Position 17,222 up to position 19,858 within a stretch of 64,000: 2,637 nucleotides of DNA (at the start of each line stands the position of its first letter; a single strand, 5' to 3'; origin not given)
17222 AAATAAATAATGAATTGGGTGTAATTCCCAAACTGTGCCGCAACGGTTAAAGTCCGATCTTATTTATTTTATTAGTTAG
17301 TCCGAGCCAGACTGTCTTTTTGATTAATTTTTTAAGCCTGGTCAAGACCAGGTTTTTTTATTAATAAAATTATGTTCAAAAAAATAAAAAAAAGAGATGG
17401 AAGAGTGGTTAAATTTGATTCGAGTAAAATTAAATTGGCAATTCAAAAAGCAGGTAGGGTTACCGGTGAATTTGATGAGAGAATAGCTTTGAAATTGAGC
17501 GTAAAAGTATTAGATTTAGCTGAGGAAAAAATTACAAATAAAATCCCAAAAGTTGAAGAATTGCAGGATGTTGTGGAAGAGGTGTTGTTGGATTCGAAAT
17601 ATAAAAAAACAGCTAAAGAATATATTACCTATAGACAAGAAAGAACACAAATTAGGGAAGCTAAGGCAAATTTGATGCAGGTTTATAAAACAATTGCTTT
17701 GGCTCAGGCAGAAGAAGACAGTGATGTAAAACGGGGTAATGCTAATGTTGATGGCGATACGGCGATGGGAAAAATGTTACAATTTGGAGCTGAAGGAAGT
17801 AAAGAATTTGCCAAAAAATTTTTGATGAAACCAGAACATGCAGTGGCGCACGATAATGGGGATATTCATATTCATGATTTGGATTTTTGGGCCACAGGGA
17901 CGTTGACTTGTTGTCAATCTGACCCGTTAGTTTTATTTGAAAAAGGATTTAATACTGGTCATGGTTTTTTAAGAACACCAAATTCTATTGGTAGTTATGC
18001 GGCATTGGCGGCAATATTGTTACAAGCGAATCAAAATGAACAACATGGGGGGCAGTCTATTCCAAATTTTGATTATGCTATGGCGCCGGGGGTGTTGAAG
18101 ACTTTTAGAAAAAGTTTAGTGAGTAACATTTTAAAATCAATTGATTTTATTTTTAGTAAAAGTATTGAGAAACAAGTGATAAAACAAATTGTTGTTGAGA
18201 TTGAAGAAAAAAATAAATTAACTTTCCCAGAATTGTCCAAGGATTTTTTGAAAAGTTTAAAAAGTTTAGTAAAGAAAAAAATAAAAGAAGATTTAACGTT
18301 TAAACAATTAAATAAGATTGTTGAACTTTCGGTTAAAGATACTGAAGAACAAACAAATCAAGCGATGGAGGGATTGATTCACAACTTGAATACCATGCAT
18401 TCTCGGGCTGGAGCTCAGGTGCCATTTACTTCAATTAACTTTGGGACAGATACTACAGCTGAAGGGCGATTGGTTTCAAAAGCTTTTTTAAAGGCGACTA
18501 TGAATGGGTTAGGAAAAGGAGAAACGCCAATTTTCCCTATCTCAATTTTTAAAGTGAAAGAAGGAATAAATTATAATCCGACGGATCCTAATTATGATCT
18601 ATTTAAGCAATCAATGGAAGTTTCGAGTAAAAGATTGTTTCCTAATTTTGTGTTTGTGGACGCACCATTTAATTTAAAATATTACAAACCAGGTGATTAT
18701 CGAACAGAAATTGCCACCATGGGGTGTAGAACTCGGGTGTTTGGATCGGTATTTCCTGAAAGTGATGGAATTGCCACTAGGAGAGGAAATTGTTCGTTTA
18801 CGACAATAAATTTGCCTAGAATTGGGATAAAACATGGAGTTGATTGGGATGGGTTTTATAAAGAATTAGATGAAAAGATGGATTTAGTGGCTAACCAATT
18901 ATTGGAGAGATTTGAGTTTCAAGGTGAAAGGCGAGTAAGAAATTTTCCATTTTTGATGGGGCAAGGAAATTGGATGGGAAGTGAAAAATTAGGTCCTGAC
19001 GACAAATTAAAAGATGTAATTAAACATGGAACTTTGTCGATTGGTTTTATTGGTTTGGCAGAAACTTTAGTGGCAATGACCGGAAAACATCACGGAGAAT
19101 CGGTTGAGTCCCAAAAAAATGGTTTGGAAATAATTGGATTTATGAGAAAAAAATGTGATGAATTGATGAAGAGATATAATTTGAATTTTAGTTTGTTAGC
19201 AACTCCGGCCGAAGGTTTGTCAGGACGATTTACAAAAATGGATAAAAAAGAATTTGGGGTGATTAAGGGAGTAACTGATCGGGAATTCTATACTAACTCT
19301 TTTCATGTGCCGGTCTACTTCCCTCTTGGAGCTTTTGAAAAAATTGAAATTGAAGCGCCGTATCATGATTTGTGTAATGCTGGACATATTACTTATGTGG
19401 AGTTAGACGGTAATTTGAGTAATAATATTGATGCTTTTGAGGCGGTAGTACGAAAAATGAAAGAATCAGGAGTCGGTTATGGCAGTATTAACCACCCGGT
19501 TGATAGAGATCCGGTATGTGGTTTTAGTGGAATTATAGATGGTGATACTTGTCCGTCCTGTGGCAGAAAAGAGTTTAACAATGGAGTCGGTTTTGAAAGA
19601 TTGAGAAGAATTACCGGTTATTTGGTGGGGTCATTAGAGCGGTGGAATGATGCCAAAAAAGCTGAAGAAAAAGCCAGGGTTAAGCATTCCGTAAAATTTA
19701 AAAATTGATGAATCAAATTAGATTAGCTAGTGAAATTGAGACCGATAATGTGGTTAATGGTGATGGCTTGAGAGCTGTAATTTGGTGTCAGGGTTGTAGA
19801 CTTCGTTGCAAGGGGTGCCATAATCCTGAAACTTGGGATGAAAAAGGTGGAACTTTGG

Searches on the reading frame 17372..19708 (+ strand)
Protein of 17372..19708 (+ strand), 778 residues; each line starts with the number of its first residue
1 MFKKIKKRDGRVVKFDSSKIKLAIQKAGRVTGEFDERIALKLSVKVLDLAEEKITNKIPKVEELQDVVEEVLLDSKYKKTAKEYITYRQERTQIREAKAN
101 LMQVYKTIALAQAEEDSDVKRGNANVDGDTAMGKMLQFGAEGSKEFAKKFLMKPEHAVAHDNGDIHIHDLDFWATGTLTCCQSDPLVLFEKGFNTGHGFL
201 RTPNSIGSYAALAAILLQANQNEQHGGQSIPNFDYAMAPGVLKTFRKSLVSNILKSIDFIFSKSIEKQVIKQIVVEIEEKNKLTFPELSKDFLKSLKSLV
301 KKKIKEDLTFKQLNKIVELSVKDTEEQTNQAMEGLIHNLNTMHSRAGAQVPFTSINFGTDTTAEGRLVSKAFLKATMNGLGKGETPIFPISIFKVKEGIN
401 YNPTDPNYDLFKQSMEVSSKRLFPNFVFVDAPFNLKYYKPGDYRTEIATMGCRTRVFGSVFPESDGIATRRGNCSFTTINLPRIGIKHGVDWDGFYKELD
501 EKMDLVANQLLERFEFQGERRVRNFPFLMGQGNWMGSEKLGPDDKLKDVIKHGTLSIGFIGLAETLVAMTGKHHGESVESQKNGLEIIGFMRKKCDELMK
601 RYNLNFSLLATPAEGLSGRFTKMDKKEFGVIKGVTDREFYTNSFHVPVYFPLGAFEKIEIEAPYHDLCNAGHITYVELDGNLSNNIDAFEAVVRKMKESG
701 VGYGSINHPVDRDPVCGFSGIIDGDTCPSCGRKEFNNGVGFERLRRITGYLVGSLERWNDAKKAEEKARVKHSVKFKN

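Call 5: search_protein_families(library=pfam, proteins=[window:17372-19708:+])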
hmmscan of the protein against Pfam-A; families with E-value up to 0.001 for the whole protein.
window:17372-19708:+ (778 aa): 3 families
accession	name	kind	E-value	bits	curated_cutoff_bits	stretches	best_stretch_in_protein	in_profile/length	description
PF13597.11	NRDD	-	3.2e-195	650.5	26.2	1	123-772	2-562/562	Anaerobic ribonucleoside-triphosphate reductase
PF03477.21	ATP-cone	-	3.2e-17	63.3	25.8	1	4-92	2-87/88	ATP cone domain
PF01228.26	Gly_radical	-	0.00014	22.8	22.2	1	654-752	7-103/106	Glycine radical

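Call 9: find_homologous_proteins(query=window:17372-19708:+, max_evalue=1e-50)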
Query window:17372-19708:+ (778 aa): 8000 proteins with E <= 1e-50 among 8000 candidates; the best 120 are listed.
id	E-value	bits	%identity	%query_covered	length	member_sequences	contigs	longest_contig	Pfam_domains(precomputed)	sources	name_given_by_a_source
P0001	0.0e+0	1774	100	100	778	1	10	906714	PF03477.22,PF13597.12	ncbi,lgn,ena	-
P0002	0.0e+0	1595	88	100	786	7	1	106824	PF03477.22,PF13597.12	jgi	-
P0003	0.0e+0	1580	87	100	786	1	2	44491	PF03477.22,PF13597.12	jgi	-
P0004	0.0e+0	1574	87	100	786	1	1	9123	PF03477.22,PF01228.27,PF13597.12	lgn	-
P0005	0.0e+0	1557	86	99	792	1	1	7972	PF03477.22,PF13597.12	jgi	jgi:ribonucleoside-triphosphate reductase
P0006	0.0e+0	1554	85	100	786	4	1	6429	PF03477.22,PF13597.12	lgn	-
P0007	0.0e+0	1537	84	99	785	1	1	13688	PF03477.22,PF13597.12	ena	-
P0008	0.0e+0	1529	84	99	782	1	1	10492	PF03477.22,PF13597.12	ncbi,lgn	-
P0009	0.0e+0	1524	84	99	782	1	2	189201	PF03477.22,PF13597.12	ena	-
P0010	0.0e+0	1520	84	99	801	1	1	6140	PF03477.22,PF13597.12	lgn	-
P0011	0.0e+0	1514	83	100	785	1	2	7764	PF03477.22,PF13597.12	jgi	-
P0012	0.0e+0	1512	84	99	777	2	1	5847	PF03477.22,PF01228.27,PF13597.12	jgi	-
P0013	0.0e+0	1496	83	100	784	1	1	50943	PF03477.22,PF01228.27,PF13597.12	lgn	-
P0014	0.0e+0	1481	85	95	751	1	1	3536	PF03477.22,PF13597.12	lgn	-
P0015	0.0e+0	1481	82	100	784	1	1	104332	PF03477.22,PF13597.12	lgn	-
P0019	0.0e+0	1427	79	99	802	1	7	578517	PF03477.22,PF13597.12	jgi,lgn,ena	-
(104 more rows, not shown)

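Call 12: find_encoding_contigs(protein=P0001, flank=10000, max_places=4)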
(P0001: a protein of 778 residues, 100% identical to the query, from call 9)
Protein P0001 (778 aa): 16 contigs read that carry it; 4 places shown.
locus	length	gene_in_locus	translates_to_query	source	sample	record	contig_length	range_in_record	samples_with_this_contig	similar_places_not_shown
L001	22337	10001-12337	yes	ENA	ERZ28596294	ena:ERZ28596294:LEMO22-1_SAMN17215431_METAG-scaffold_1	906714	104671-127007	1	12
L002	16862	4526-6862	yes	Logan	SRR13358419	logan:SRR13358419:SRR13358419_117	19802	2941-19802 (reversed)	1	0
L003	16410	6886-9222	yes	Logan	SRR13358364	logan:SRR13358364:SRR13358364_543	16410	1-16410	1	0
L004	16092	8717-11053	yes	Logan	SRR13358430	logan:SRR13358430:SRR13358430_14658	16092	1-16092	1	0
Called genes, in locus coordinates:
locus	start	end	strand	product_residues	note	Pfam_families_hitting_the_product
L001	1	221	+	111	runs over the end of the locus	PF04020:Phage_holin_4_2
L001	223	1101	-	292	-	PF00625:Guanylate_kin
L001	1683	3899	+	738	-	PF02901:PFL-like, PF01228:Gly_radical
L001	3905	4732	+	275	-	PF01226:Form_Nir_trans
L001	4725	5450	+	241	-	PF13353:Fer4_12, PF04055:Radical_SAM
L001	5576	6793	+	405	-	PF02441:Flavoprotein, PF04127:DFP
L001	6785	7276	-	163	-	PF13238:AAA_18 (weak)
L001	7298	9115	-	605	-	PF04587:ADP_PFK_GK (weak)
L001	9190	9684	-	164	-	-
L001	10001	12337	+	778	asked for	PF03477:ATP-cone, PF13597:NRDD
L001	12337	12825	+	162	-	PF13353:Fer4_12, PF04055:Radical_SAM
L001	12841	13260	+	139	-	PF00892:EamA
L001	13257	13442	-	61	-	-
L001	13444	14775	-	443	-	PF00496:SBP_bac_5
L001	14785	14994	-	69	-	PF03840:SecG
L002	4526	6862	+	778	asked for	PF03477:ATP-cone, PF13597:NRDD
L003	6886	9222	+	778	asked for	PF03477:ATP-cone, PF13597:NRDD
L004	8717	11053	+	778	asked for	PF03477:ATP-cone, PF13597:NRDD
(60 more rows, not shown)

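Call 15: find_related_loci(query=window:17372-19708:+, collection=genome_contigs, flank=4000)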
Query window:17372-19708:+ (778 aa) in genome_contigs; peptide patterns used: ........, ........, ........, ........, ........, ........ (x = any residue, [..] = any of these).
598 stretches matched a pattern (row limit reached: there are more); 503 encode a relative of the query (tblastn E <= 1e-3); the best 80 are kept; 80 distinct loci.
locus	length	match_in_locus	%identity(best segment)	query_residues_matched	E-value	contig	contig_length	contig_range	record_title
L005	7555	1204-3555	84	1-776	0e+0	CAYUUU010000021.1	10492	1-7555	MAG TPA_asm: uncultured Gammaproteobacteria bacterium isolate SRP192927_co1_90 genome assembly, contig: NODE_15398_lengt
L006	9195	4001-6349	76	1-775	0e+0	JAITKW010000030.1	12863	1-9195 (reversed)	MAG: Candidatus Nomurabacteria bacterium isolate Pcl387_bin78 k119_749092, whole genome shotgun sequence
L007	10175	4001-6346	74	1-774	0e+0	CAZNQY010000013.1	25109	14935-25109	MAG TPA_asm: uncultured Candidatus Saccharimonas sp. isolate binchicken_co269_234 genome assembly, contig: NODE_1710_len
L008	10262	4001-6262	71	1-774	0e+0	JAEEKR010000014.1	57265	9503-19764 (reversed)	MAG: Candidatus Saccharibacteria bacterium isolate Tb.RUG.198 k141_3879401_flag=1_multi=21.0005_len=57265, whole genome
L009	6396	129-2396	72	1-774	0e+0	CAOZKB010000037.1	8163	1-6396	MAG TPA_asm: uncultured Candidatus Saccharibacteria bacterium isolate MGBC104180 genome assembly, contig: MGBC104180.37,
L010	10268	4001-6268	71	1-774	0e+0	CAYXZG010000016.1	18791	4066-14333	MAG TPA_asm: uncultured Candidatus Saccharibacteria bacterium isolate SRP287540_co1_133 genome assembly, contig: NODE_30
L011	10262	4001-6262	72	1-774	0e+0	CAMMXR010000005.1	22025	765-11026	MAG: uncultured Candidatus Saccharibacteria bacterium isolate ERR4968556_bin.9_MetaWRAP_v1.1_MAG genome assembly, contig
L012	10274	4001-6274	71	1-775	0e+0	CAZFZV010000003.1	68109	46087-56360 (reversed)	MAG TPA_asm: uncultured Candidatus Saccharibacteria bacterium isolate SRP287540_co1_55 genome assembly, contig: NODE_315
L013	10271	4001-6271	71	1-774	0e+0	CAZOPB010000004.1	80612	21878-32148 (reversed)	MAG TPA_asm: uncultured Candidatus Saccharibacteria bacterium isolate SRP287540_co1_220 genome assembly, contig: NODE_21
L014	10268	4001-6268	71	1-774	0e+0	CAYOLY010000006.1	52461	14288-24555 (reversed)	MAG TPA_asm: uncultured Candidatus Saccharibacteria bacterium isolate SRP287540_co2_111 genome assembly, contig: NODE_52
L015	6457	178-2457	70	1-778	0e+0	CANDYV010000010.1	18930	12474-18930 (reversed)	MAG TPA_asm: uncultured Candidatus Saccharibacteria bacterium isolate SRR18439533_bin.3_metawrap_v1.3_MAG genome assembl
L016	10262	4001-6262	70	1-774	0e+0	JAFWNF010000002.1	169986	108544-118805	Candidatus Saccharibacteria bacterium isolate RGIG5893 Sheep_Jejunum-5__c377, whole genome shotgun sequence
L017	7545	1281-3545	72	1-774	0e+0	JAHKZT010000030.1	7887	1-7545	MAG: bacterium isolate bin505 Scaffold30, whole genome shotgun sequence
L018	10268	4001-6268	70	1-774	0e+0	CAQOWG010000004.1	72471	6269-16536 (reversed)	MAG TPA_asm: uncultured Candidatus Saccharibacteria bacterium isolate MGBC122299 genome assembly, contig: MGBC122299.4,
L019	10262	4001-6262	71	1-774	0e+0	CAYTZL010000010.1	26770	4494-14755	MAG TPA_asm: uncultured Candidatus Saccharibacteria bacterium isolate SRP287540_co1_260 genome assembly, contig: NODE_17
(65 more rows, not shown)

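Call 17: find_encoding_contigs(protein=P0002, flank=6000, max_places=1)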
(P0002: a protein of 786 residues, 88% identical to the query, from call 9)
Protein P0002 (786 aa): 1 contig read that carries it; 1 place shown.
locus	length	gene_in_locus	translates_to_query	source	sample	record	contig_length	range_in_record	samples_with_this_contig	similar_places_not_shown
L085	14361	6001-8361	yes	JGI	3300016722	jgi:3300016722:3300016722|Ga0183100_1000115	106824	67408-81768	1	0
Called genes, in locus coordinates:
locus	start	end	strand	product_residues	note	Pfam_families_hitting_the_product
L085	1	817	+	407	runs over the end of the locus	PF02441:Flavoprotein, PF04127:DFP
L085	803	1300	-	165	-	PF13238:AAA_18 (weak), PF13671:AAA_33 (weak), PF01202:SKI (weak), PF13207:AAA_17 (weak)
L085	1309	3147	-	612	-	-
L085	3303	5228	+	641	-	PF12698:ABC2_membrane_3, PF01061:ABC2_membrane (weak)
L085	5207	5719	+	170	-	PF00440:TetR_N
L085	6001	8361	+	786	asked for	PF03477:ATP-cone, PF13597:NRDD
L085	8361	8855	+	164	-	PF13353:Fer4_12, PF04055:Radical_SAM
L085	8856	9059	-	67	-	-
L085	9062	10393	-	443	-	PF00496:SBP_bac_5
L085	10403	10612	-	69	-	PF03840:SecG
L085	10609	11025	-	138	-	PF04020:Phage_holin_4_2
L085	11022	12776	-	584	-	PF01841:Transglut_core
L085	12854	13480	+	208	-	PF01726:LexA_DNA_bind, PF09339:HTH_IclR (weak), PF00717:Peptidase_S24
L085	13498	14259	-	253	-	PF00293:NUDIX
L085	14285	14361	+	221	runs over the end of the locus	PF00590:TP_methylase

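Call 18: find_encoding_contigs(protein=P0009, flank=6000, max_places=1)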
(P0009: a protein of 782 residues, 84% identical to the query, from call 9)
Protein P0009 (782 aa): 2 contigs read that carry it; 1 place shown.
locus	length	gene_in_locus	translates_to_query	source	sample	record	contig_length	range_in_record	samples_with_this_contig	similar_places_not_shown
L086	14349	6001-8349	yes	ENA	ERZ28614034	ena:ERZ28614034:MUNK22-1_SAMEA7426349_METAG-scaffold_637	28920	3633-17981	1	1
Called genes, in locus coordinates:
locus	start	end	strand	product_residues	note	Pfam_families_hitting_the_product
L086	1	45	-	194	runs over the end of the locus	PF13563:2_5_RNA_ligase2 (weak)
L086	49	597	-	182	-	PF13527:Acetyltransf_9, PF13673:Acetyltransf_10, PF00583:Acetyltransf_1, PF13508:Acetyltransf_7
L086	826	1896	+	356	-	PF00155:Aminotran_1_2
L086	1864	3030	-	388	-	PF00596:Aldolase_II, PF13419:HAD_2 (faint), PF00702:Hydrolase (weak)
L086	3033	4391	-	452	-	PF05050:Methyltransf_21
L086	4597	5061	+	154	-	PF27709:UCP014422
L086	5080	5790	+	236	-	PF02811:PHP, PF13263:PHP_C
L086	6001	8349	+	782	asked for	PF03477:ATP-cone, PF13597:NRDD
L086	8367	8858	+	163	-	PF13353:Fer4_12, PF04055:Radical_SAM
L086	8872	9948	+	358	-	PF01738:DLH (faint), PF00561:Abhydrolase_1 (weak), PF12146:Hydrolase_4, PF00326:Peptidase_S9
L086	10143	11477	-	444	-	PF00496:SBP_bac_5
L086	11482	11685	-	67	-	PF03840:SecG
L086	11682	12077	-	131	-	PF04020:Phage_holin_4_2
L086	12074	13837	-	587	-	PF01841:Transglut_core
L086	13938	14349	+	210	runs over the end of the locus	PF01726:LexA_DNA_bind, PF12802:MarR_2 (faint), PF09339:HTH_IclR (weak), PF00717:Peptidase_S24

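Call 19: find_encoding_contigs(protein=P0015, flank=6000, max_places=1)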
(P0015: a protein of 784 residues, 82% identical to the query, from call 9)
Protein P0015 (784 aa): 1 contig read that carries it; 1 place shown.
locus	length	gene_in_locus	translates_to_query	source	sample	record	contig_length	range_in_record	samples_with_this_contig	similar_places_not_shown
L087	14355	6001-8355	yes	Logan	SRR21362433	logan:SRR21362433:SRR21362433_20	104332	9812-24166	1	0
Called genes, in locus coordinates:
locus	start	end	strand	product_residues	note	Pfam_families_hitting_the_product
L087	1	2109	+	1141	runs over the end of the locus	PF02811:PHP, PF07733:DNA_pol3_alpha, PF17657:DNA_pol3_finger, PF14579:HHH_6, PF01336:tRNA_anti-codon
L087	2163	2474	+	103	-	PF01245:Ribosomal_L19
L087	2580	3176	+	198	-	PF01790:LGT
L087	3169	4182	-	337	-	PF13023:HD_3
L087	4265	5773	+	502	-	-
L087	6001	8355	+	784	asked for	PF03477:ATP-cone, PF13597:NRDD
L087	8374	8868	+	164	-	PF13353:Fer4_12, PF04055:Radical_SAM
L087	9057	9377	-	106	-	-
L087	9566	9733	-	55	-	-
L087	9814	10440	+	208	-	PF21694:DNA_pol3_delta_C (weak)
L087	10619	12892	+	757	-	PF01326:PPDK_N, PF00391:PEP-utilizers, PF02896:PEP-utilizers_C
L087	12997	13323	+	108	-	PF05635:23S_rRNA_IVP, PF22296:bAvd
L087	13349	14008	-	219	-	PF00590:TP_methylase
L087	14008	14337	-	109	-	-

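Call 20: find_encoding_contigs(protein=P0019, flank=6000, max_places=1)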
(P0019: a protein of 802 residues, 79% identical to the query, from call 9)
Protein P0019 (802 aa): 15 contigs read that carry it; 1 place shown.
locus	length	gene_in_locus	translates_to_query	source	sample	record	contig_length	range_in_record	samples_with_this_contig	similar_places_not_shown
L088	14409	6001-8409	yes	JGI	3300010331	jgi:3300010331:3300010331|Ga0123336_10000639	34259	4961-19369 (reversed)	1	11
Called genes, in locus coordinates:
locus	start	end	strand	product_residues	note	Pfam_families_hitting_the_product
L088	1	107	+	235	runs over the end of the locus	PF14808:TMEM164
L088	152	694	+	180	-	PF13302:Acetyltransf_3, PF13523:Acetyltransf_8 (weak), PF00583:Acetyltransf_1, PF13420:Acetyltransf_4, PF13673:Acetyltransf_10, PF13508:Acetyltransf_7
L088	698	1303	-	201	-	PF13489:Methyltransf_23, PF13847:Methyltransf_31, PF08241:Methyltransf_11, PF08242:Methyltransf_12, PF13649:Methyltransf_25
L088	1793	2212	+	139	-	PF01451:LMWPc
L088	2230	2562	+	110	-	-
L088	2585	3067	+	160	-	-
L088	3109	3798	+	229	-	PF03575:Peptidase_S51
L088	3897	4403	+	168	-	PF06821:Ser_hydrolase, PF10230:LIDHydrolase (faint)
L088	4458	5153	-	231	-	-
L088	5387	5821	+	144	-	PF00293:NUDIX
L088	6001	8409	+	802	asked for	PF03477:ATP-cone, PF13597:NRDD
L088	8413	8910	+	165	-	PF13353:Fer4_12, PF04055:Radical_SAM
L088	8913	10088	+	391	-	PF00155:Aminotran_1_2, PF00266:Aminotran_5, PF01212:Beta_elim_lyase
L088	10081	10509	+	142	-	PF01592:NifU_N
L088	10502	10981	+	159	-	PF00293:NUDIX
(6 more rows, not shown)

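Call 32: search_protein_families(library=ncbifam, proteins=[window:17372-19708:+], max_evalue=0.001)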
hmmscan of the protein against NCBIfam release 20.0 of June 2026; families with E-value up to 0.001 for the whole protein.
window:17372-19708:+ (778 aa): 13 families
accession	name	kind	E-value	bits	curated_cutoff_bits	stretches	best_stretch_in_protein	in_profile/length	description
NF005497.0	PRK07111.1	equivalog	0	1092.3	764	1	1-773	1-744/746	anaerobic ribonucleoside triphosphate reductase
NF011292.0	PRK14704.1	equivalog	1.9e-242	806.3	736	2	301-772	156-617/618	anaerobic ribonucleoside triphosphate reductase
TIGR02487.1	NrdD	equivalog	3e-185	617.1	326.35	2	297-772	126-581/581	anaerobic ribonucleoside-triphosphate reductase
NF006732.0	PRK09263.1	equivalog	9.3e-138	460.7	657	1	3-773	3-706/712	anaerobic ribonucleoside-triphosphate reductase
NF006126.0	PRK08270.1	equivalog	3.8e-71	240.2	548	2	2-243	2-237/684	ribonucleoside triphosphate reductase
NF006358.0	PRK08579.1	equivalog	2.4e-22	78.9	585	1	472-772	333-622/624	anaerobic ribonucleoside triphosphate reductase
NF005010.0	PRK06406.1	subfamily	1.5e-16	59.8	1125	1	1-101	3-105/771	vitamin B12-dependent ribonucleotide reductase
NF006127.0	PRK08271.1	equivalog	4.3e-15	55.2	545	1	472-770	353-624/631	anaerobic ribonucleoside-triphosphate reductase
NF006207.0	PRK08332.1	equivalog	2e-14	51.9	2400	1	3-102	4-103/1684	vitamin B12-dependent ribonucleotide reductase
NF009028.0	PRK12364.1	equivalog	1.2e-13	50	1377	1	4-111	2-111/842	ribonucleoside-diphosphate reductase subunit alpha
TIGR02827.1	RNR_anaer_Bdell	equivalog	7.4e-11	41.3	568.3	1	555-768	393-593/596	anaerobic ribonucleoside-triphosphate reductase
NF005544.0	PRK07207.1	equivalog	1.5e-09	36.2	965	1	4-117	35-156/965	ribonucleoside-diphosphate reductase subunit alpha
NF009029.0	PRK12365.1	equivalog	2.7e-09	35.6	1350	1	5-109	120-232/1046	ribonucleoside-diphosphate reductase subunit alpha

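Call 39: find_encoding_contigs(protein=P0003, flank=3000, max_places=1)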
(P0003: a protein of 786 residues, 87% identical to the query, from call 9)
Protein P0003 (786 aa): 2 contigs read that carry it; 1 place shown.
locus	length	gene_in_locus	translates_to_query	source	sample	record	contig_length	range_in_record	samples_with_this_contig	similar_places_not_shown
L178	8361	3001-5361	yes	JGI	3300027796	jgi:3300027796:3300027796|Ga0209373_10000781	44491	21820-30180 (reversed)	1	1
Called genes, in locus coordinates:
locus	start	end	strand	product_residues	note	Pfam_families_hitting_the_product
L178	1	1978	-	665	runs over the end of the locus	PF04587:ADP_PFK_GK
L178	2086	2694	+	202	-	PF00561:Abhydrolase_1 (weak), PF06821:Ser_hydrolase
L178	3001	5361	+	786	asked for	PF03477:ATP-cone, PF13597:NRDD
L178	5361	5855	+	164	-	PF13353:Fer4_12, PF04055:Radical_SAM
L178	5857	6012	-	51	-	-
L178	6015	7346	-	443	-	PF00496:SBP_bac_5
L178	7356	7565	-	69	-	PF03840:SecG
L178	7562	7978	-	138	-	PF04020:Phage_holin_4_2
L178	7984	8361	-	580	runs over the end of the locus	PF01841:Transglut_core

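Call 40: find_encoding_contigs(protein=P0004, flank=3000, max_places=1)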
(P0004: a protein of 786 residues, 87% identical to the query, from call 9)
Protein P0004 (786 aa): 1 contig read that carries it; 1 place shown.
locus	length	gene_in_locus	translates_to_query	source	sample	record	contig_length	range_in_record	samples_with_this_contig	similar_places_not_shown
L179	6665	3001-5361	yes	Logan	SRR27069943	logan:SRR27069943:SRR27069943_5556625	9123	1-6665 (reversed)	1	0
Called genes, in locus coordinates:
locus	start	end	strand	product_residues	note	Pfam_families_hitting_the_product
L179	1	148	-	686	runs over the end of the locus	-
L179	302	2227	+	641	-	PF12698:ABC2_membrane_3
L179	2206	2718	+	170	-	PF00440:TetR_N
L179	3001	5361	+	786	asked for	PF03477:ATP-cone, PF13597:NRDD, PF01228:Gly_radical (faint)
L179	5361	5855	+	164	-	PF13353:Fer4_12, PF04055:Radical_SAM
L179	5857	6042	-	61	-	-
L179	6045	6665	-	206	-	?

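Call 41: find_encoding_contigs(protein=P0006, flank=3000, max_places=1)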
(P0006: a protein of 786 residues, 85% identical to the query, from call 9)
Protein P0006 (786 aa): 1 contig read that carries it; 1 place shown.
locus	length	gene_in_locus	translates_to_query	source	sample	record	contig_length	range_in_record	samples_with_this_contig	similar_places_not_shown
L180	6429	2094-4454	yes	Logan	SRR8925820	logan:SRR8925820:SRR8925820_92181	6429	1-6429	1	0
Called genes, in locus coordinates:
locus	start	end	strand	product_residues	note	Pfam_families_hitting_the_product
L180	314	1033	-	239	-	PF08843:AbiEii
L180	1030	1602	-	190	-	-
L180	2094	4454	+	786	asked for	PF03477:ATP-cone, PF13597:NRDD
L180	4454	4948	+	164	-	PF13353:Fer4_12, PF04055:Radical_SAM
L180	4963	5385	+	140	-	PF00892:EamA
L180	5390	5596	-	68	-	-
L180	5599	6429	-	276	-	?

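Call 48: find_encoding_contigs(protein=P0005, flank=3000, max_places=1)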
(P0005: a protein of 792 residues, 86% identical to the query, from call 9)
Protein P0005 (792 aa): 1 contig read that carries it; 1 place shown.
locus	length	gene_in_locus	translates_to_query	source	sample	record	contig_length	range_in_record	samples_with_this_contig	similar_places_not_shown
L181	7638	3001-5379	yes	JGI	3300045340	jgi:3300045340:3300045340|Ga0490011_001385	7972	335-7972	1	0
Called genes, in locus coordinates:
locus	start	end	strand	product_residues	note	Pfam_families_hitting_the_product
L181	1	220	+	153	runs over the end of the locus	PF27709:UCP014422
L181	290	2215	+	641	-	PF12698:ABC2_membrane_3, PF01061:ABC2_membrane (weak)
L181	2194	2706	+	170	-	PF00440:TetR_N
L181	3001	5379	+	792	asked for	PF03477:ATP-cone, PF13597:NRDD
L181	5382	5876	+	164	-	PF13353:Fer4_12, PF04055:Radical_SAM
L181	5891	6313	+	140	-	PF00892:EamA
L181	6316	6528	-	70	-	-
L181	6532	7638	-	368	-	?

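Call 49: find_encoding_contigs(protein=P0007, flank=3000, max_places=1)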
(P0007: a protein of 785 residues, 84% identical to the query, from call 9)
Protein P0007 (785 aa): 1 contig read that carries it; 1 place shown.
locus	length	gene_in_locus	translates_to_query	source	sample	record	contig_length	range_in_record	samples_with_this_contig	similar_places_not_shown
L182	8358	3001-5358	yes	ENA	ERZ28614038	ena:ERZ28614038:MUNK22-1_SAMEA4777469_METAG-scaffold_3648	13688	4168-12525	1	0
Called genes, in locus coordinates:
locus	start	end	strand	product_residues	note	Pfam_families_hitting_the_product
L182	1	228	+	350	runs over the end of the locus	-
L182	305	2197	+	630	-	PF12698:ABC2_membrane_3, PF01061:ABC2_membrane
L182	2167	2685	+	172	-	PF00440:TetR_N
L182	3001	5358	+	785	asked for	PF03477:ATP-cone, PF13597:NRDD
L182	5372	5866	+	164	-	PF13353:Fer4_12, PF04055:Radical_SAM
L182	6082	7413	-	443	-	PF00496:SBP_bac_5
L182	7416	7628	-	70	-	PF03840:SecG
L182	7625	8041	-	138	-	PF04020:Phage_holin_4_2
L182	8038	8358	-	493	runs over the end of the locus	?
